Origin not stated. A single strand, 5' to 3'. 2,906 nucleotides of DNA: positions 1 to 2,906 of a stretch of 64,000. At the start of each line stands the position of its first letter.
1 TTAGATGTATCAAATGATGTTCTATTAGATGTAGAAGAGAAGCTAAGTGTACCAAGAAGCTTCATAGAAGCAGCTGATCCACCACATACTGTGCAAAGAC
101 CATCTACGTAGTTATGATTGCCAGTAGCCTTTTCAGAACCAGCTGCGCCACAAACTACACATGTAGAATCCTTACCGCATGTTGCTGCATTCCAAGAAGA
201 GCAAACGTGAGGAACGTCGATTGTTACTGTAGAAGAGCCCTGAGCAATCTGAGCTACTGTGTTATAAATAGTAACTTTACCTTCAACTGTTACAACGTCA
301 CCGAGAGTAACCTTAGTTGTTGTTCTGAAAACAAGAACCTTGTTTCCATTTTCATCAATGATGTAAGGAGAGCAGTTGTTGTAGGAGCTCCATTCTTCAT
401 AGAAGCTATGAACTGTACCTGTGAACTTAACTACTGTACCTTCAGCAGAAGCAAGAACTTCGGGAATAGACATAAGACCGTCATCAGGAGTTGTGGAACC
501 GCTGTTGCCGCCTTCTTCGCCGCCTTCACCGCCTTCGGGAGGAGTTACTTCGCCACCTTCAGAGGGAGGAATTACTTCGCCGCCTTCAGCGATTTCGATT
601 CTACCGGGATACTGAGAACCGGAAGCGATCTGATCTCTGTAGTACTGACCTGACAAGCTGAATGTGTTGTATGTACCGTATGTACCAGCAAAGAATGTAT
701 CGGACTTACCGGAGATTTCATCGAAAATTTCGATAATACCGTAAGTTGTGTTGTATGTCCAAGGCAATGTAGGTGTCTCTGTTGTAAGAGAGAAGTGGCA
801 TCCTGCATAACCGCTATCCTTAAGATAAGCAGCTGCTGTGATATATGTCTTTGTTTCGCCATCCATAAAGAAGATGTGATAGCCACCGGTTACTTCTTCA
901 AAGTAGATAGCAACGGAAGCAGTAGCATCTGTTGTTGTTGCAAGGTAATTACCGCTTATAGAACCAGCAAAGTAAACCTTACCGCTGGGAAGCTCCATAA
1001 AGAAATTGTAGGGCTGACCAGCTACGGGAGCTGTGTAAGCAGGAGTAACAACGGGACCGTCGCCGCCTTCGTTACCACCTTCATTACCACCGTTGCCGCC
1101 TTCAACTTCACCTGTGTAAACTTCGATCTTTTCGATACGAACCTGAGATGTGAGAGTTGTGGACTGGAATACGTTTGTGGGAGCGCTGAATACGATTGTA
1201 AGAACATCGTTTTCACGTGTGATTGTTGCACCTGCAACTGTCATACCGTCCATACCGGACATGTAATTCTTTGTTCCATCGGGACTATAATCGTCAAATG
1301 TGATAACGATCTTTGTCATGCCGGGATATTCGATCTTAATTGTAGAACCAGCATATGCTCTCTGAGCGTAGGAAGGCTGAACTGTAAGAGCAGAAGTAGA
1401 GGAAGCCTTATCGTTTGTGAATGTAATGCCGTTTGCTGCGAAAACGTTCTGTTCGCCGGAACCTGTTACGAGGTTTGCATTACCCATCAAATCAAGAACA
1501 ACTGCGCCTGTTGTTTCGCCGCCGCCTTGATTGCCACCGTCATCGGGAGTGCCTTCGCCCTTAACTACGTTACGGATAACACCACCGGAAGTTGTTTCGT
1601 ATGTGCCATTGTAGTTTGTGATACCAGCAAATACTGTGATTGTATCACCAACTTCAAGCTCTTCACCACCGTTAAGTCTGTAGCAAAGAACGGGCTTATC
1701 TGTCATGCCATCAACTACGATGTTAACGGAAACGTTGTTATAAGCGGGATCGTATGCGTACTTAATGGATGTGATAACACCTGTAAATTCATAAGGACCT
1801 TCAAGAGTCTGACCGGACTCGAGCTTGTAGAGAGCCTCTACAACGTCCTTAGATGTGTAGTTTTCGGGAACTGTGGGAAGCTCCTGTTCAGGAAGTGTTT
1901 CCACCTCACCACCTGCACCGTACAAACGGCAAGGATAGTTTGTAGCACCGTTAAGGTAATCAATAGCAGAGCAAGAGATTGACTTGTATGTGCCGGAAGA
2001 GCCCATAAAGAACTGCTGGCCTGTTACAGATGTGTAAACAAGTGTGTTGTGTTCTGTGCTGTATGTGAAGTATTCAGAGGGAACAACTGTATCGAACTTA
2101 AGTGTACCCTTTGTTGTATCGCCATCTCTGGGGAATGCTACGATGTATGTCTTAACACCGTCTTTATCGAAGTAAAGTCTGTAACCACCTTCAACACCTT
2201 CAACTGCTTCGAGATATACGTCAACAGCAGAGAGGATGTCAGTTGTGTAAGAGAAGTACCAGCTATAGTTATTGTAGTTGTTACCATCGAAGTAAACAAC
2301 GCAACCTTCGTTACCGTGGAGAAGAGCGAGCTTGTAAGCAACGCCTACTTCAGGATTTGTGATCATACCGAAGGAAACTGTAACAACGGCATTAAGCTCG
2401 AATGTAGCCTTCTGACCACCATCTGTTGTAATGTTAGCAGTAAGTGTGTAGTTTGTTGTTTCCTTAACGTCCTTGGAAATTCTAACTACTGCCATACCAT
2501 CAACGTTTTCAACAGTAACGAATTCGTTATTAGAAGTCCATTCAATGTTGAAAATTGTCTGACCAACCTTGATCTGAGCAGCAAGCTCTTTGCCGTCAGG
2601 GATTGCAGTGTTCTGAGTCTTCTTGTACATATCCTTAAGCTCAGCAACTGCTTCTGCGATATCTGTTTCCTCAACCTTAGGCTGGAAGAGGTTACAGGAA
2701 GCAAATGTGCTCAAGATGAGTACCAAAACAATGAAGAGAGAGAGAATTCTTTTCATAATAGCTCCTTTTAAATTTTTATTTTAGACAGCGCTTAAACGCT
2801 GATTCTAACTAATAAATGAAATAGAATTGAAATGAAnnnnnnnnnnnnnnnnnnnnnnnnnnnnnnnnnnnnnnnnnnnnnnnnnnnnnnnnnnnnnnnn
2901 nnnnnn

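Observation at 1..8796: Secreted SNase nuclease and a giant lipoprotein built into a sugar-type (CUT1) ABC importer operon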

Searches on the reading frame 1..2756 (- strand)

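Call 7: search_protein_families(library=pfam, proteins=[window:1-2756:-], max_evalue=0.01)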
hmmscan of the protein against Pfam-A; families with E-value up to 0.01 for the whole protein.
window:1-2756:- (918 aa): 1 family
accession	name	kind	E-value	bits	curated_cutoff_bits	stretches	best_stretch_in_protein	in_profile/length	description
PF01336.31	tRNA_anti-codon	-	0.0075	16.6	27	0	810-836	39-66/75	OB-fold nucleic acid binding domain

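Call 8: search_protein_families(library=ncbifam, proteins=[window:1-2756:-], max_evalue=0.01)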
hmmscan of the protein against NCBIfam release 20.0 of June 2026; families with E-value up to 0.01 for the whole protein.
window:1-2756:- (918 aa): 1 family
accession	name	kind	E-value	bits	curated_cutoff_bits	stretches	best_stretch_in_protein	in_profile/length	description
NF040982.1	ComGD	equivalog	0.0051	17.2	70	0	6-121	9-118/139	competence type IV pilus minor pilin ComGD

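Call 34: find_homologous_proteins(query=window:1-2756:-)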
Query window:1-2756:- (918 aa): 421 proteins with E <= 0.001 among 8000 candidates; the best 120 are listed.
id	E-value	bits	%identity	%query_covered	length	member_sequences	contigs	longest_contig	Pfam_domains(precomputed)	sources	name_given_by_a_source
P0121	0.0e+0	2080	100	100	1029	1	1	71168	-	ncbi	-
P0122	0.0e+0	1570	77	100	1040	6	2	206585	-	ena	-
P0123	0.0e+0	1550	76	100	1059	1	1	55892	-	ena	-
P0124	0.0e+0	1550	75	100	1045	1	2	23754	-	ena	-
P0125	0.0e+0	1534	75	100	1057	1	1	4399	-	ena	-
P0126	0.0e+0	1516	76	100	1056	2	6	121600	-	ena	-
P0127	0.0e+0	1514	73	100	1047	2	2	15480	-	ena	-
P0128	0.0e+0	1480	71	100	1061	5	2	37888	-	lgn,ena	-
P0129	0.0e+0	1448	70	100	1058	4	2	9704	-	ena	-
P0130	0.0e+0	1387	70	100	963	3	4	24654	-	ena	-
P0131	0.0e+0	1364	70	100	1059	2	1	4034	-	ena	-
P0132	0.0e+0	1354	68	100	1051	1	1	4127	-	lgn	-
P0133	0.0e+0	1333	68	100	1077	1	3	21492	-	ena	-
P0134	0.0e+0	1333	64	100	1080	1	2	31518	-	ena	-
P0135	0.0e+0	1299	67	100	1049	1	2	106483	-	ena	-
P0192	3.0e-208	712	62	38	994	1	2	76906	PF01336.32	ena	-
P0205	1.8e-182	627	42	16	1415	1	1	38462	PF01336.32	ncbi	-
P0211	1.5e-172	594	57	33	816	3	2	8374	PF14200.13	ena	-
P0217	2.5e-149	517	42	11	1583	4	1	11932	PF18914.7,PF19135.6,PF01336.32,PF13567.12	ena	-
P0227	2.7e-137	478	54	10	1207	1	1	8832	PF01336.32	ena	-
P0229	3.9e-135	470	40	40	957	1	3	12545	PF01336.32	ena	-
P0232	2.0e-131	458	32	44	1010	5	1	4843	PF01336.32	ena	-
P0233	3.0e-131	458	46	12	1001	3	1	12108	PF18914.7,PF19135.6,PF01336.32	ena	-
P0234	3.8e-130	454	37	28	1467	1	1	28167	PF01336.32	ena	-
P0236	2.4e-126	441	36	47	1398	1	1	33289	PF01336.32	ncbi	-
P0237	8.5e-126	440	29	32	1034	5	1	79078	PF10120.15,PF18914.7,PF01336.32,PF04357.20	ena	-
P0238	2.5e-125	438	47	32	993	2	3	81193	PF01336.32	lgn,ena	-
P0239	1.1e-124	436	26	44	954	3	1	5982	PF19135.6,PF13100.12,PF01336.32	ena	-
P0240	5.7e-119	417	48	11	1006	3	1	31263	PF18914.7,PF19135.6,PF01336.32,PF26045.1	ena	-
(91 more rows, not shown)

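Call 36: find_encoding_contigs(protein=P0121, flank=10000, max_places=2)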
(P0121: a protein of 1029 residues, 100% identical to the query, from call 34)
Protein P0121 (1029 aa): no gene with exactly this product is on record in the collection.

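Call 49: search_protein_families(library=pfam, proteins=[P0121, P0192, P0217, P0237, P0239, P0211], max_evalue=1)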
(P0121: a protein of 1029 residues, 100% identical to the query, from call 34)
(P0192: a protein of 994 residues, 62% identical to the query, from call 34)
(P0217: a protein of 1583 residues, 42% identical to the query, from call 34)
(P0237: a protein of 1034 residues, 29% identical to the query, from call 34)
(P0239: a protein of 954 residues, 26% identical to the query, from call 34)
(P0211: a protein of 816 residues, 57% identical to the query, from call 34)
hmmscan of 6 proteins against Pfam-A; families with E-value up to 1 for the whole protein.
P0121 (1029 aa): 1 family
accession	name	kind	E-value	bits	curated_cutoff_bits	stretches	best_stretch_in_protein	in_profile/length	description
PF01336.31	tRNA_anti-codon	-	0.01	16.2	27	0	810-836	39-66/75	OB-fold nucleic acid binding domain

P0192 (994 aa): 5 families
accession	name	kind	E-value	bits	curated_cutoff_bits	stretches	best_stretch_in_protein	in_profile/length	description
PF01336.31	tRNA_anti-codon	-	2e-07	31.3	27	2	280-328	23-67/75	OB-fold nucleic acid binding domain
PF20578.4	aBig_2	-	0.00082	19.6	27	1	91-149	35-86/89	Atrophied bacterial Ig domain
PF19077.6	Big_13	-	0.003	18.5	27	1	89-148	41-99/102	Bacterial Ig-like domain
PF19135.5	DUF5818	-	0.25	11.3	27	0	781-814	31-54/57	Protein of unknown function (DUF5818)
PF18877.6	SSSPR-51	-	0.72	10.2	27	0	184-205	27-47/48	SSSPR-51 domain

P0217 (1583 aa): 10 families
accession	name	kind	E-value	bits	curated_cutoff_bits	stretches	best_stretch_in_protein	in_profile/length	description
PF01336.31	tRNA_anti-codon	-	2.5e-26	91.8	27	4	720-793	1-73/75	OB-fold nucleic acid binding domain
PF18914.6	DUF5666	-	1.3e-07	32.2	27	0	428-447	30-49/60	Domain of unknown function (DUF5666)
PF13567.11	DUF4131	-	5.7e-07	29.8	31.6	0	718-781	65-133/165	Domain of unknown function (DUF4131)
PF19135.5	DUF5818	-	6.3e-07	29.3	27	0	646-671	21-45/57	Protein of unknown function (DUF5818)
PF19099.5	DUF5786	-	0.00054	21.1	26.9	0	217-244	22-49/55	Family of unknown function (DUF5786)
PF00829.26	Ribosomal_L21p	-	0.035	14.8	27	0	213-252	15-54/99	Ribosomal prokaryotic L21 protein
PF02080.26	TrkA_C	-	0.058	13.8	27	0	430-448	44-62/71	TrkA-C domain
PF17244.8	CDC24_OB3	-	0.11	12.7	25.4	1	1196-1258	9-76/216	Cell division control protein 24, OB domain 3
PF13100.11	OstA_2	-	0.21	11.6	21.2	0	545-567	60-82/158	OstA-like protein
PF13437.12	HlyD_3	-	0.85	10.8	22.2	0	388-421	68-103/106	HlyD family secretion protein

P0237 (1034 aa): 14 families
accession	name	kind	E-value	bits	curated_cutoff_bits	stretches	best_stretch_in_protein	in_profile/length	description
PF01336.31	tRNA_anti-codon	-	1.7e-24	86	27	5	295-356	2-66/75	OB-fold nucleic acid binding domain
PF13437.12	HlyD_3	-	2.9e-09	38.1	22.2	0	152-213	35-97/106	HlyD family secretion protein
PF10120.14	ThiN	-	5.2e-09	36.4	25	0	975-1001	36-62/165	Thiamine-phosphate synthase ThiN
PF18914.6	DUF5666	-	2.5e-08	34.5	27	0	651-671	28-49/60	Domain of unknown function (DUF5666)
PF04357.19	TamB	-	9e-06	25.6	22.4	1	716-913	10-201/381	TamB, inner membrane protein subunit of TAM complex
PF13100.11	OstA_2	-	7.1e-05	22.9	21.2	0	443-465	59-81/158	OstA-like protein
PF13567.11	DUF4131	-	0.00028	21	31.6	0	543-565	110-132/165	Domain of unknown function (DUF4131)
PF04131.20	NanE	-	0.0074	15.9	27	0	175-242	116-183/192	Putative N-acetylmannosamine-6-phosphate epimerase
PF23278.1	Piwi_N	-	0.052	14.2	27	0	767-784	26-43/75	Piwi, N-terminal domain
PF14452.12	Multi_ubiq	-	0.053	14.2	24.5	0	205-244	23-64/69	Multiubiquitin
PF00975.26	Thioesterase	-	0.11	13.1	26.4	0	691-723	40-72/226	Thioesterase domain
PF11953.13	DUF3470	-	0.16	12.4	23.2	0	512-526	5-19/42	Domain of unknown function (DUF3470)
PF02080.26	TrkA_C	-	0.17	12.2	27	0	442-459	46-63/71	TrkA-C domain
PF04277.18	OAD_gamma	-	0.18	12.9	27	1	6-55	16-63/76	Oxaloacetate decarboxylase, gamma chain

P0239 (954 aa): 11 families
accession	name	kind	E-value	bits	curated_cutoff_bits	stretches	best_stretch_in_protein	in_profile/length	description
PF01336.31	tRNA_anti-codon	-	4.3e-16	59.1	27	2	168-232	5-67/75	OB-fold nucleic acid binding domain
PF19135.5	DUF5818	-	6.3e-07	29.3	27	0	911-934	21-44/57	Protein of unknown function (DUF5818)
PF13100.11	OstA_2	-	1.4e-05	25.2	21.2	0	708-778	62-136/158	OstA-like protein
PF19386.4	DUF5961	-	4.2e-05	24.1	25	0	895-914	43-62/72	Family of unknown function (DUF5961)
PF19099.5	DUF5786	-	0.0019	19.3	26.9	0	717-735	28-46/55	Family of unknown function (DUF5786)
PF13567.11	DUF4131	-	0.017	15.3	31.6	0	912-935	109-132/165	Domain of unknown function (DUF4131)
PF13861.12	FLgD_tudor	-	0.036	14.7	26.9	0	246-404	13-44/58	FlgD Tudor-like domain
PF06594.17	HCBP_related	-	0.087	13.2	21.4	0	434-459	10-39/42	Haemolysin-type calcium binding protein related domain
PF17131.11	LolA_like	-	0.18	11.9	30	0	146-223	67-143/184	Outer membrane lipoprotein-sorting protein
PF05224.17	NDT80_PhoG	-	0.22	12.2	27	0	767-807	11-51/180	NDT80 / PhoG like DNA-binding family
PF23483.1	Microp_apicomplexa_2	-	0.23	12.2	27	0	715-740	37-62/108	Apicomplexa microprotein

P0211 (816 aa): 2 families
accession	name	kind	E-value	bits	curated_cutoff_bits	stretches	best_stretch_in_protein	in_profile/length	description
PF14200.12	RicinB_lectin_2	-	8.1e-07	30.1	25.6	2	721-790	4-82/89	Ricin-type beta-trefoil lectin domain-like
PF16850.11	Inhibitor_I66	-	0.059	13.7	27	1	719-790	43-115/146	Peptidase inhibitor I66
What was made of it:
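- On OB-fold nucleic-acid-binding domain (PF01336) in the giant lipoprotein: In the window protein Pfam gives 16.2 bits against 27 (calls 7, 49).
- Relatives such as P0217 and P0237 score 92 and 86 bits on PF01336, with several repeats (call 49). The OB-fold call for the window's own giant protein is below the Pfam threshold (16.2 bits against 27; call 49).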

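Call 56: predict_structure(alignment_id=A3)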
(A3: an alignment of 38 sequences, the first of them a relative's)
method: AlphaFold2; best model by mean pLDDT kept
length: 1029 residues; sequences in the alignment: 38
mean_pLDDT: 80.8   pTM: 0.38
mean pLDDT of the five models: 80.8, 80.3, 79.9, 76.5, 75.7
residues with pLDDT >= 90: 336; 70-90: 538; 50-70: 80; < 50: 75
segments of 3 or more residues with pLDDT < 50: 20-28, 402-416, 551-572, 731-759
pLDDT, mean of each block of 10 residues (from residue 1): 71 61 49 86 82 82 85 89 85 76 90 89 80 91 86 89 87 87 92 94 92 83 94 91 90 84 84 87 77 82 93 80 89 82 90 89 84 91 83 84 32 46 82 89 88 88 85 90 82 60 77 78 84 89 80 30 28 72 89 90 88 89 89 89 75 87 87 83 76 80 75 82 68 31 29 35 89 90 85 89 90 88 91 81 87 73 72 69 70 78 90 92 95 91 84 95 94 91 71 91 90 91 92
secondary structure, 60 per line:
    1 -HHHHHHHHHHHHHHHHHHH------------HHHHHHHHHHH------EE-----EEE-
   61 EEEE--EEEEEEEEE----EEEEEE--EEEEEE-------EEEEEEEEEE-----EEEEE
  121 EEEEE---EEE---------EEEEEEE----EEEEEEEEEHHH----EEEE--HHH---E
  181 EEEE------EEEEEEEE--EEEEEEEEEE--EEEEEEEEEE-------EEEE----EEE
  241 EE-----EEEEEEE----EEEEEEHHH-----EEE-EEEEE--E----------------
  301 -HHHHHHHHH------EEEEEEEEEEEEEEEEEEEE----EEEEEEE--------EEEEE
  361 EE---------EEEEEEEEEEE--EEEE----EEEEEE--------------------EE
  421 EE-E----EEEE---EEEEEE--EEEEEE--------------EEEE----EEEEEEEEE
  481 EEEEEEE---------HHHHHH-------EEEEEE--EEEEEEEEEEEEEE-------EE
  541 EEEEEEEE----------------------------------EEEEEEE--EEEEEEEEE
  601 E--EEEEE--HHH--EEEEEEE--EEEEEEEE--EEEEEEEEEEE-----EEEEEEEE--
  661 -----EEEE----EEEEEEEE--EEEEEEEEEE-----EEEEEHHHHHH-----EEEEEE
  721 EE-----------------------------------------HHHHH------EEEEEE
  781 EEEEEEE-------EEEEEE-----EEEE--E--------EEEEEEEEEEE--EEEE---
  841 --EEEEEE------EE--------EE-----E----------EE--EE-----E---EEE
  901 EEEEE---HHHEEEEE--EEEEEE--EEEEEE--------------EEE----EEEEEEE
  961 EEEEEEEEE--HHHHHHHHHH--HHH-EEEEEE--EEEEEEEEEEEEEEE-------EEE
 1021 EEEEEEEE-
elements in order (helices of 4 or more, strands of 3 or more residues): H2-20 H33-43 E57-59 E61-64 E67-75 E80-85 E88-93 E101-110 E116-125 E129-131 E141-147 E152-160 E168-171 E180-184 E191-198 E201-210 E213-222 E230-233 E238-242 E248-254 E259-264 E273-275 E277-281 H302-310 E317-336 E341-347 E356-362 E372-382 E385-388 E393-398 E419-422 E429-432 E436-441 E444-449 E464-467 E472-487 H497-502 E510-515 E518-531 E539-548 E583-589 E592-601 E604-608 E616-622 E625-632 E635-645 E651-658 E666-669 E674-681 E684-693 E699-703 H704-709 E715-722 H764-768 E775-787 E795-800 E806-809 E821-831 E834-837 E843-848 E898-905 E912-916 E919-924 E927-932 E947-949 E954-969 H972-981 E988-993 E996-1010 E1018-1028

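Call 58: fold_search(model_id=the predicted structure, library=pdb)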
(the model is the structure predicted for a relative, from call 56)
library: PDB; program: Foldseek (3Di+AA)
matches with E <= 10: 1174; with E <= 0.001: 7
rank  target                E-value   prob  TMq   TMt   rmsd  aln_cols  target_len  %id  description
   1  9oz6_B                3.8e-04  0.16  0.06  0.06  40.3      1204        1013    8  Cryo-EM structure of 1:1 chicken ROS1 and chicken NEL complex. (released 2026-02-25)
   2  5ec5_L                6.0e-04  1.00  0.10  0.29  26.6       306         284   10  Crystal structure of lysenin pore (released 2016-05-18)
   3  9ozi_A                6.5e-04  0.15  0.08  0.05  49.1      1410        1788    9  Cryo-EM structure of chicken ROS1 in apo-state. This is the complete map and model. (released 2026-02-25)
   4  7edd                  6.9e-04  0.18  0.07  0.06  34.6      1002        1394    8  Crystal structure of a serine protease from Streptococcus pyogenes (released 2021-05-12)
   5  7q97_A                8.2e-04  0.16  0.08  0.08  27.9       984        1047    9  Structure of the bacterial type VI secretion system effector RhsA. (released 2021-12-22)
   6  3q2v_A                9.5e-04  0.41  0.08  0.12  32.3       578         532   11  Crystal structure of mouse E-cadherin ectodomain (released 2011-04-06)
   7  5ec5_A                9.9e-04  0.99  0.10  0.28  24.6       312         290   10  Crystal structure of lysenin pore (released 2016-05-18)
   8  9ozc_A                1.2e-03  0.18  0.08  0.07  41.8      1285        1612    7  Cryo-EM structure of 1:2:1 ROS1/NEL/NICOL holo-complex, conformation 1. (released 2026-02-25)
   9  6g5k_A                1.2e-03  0.95  0.10  0.22  20.7       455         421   10  Crystal structure of the binding domain of Botulinum Neurotoxin type B in complex with human synaptotagmin 1 (released 2019-01-16)
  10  6g5k_B                1.4e-03  0.93  0.10  0.21  21.1       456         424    9  Crystal structure of the binding domain of Botulinum Neurotoxin type B in complex with human synaptotagmin 1 (released 2019-01-16)
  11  5ec5_E                1.4e-03  0.98  0.09  0.26  27.3       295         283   10  Crystal structure of lysenin pore (released 2016-05-18)
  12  9oyz_B                1.5e-03  0.14  0.07  0.07  41.1      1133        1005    8  Cryo-EM structure of chicken ROS1 in apo-state. Cryo-EM refinement is focused on the "head" region of chicken ROS1. (released 2026-02-25)
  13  5iry_A                1.6e-03  0.38  0.08  0.12  32.0       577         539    8  Crystal structure of human Desmocollin-1 ectodomain (released 2016-06-22)
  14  7aml_A                1.6e-03  0.47  0.06  0.09  27.3       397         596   10  RET/GDNF/GFRa1 extracellular complex Cryo-EM structure (released 2021-01-13)
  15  5z7d_A                2.3e-03  0.80  0.08  0.18  22.6       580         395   10  p204HINab-dsDNA complex structure (released 2019-01-30)
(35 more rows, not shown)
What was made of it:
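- Foldseek on the whole model gave nothing useful (call 58).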

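Call 59: search_protein_families(library=pfam, alignment_id=A3, max_evalue=0.01)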
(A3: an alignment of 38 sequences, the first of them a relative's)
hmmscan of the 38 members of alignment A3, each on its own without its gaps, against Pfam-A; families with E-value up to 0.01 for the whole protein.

A. member 1, P0121 (1029 aa): 1 family
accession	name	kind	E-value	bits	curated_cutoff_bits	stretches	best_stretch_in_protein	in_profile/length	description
PF01336.31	tRNA_anti-codon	-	0.01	16.2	27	0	810-836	39-66/75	OB-fold nucleic acid binding domain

B. families by the number of members that match (of 38 scanned): 5 families
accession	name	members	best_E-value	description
PF20578.4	aBig_2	9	0.00015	Atrophied bacterial Ig domain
PF01336.31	tRNA_anti-codon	6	0.00088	OB-fold nucleic acid binding domain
PF13742.12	tRNA_anti_2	1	0.0025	OB-fold nucleic acid binding domain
PF19077.6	Big_13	1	0.0043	Bacterial Ig-like domain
PF16314.11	DUF4954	1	0.0047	Domain of unknown function (DUF4954)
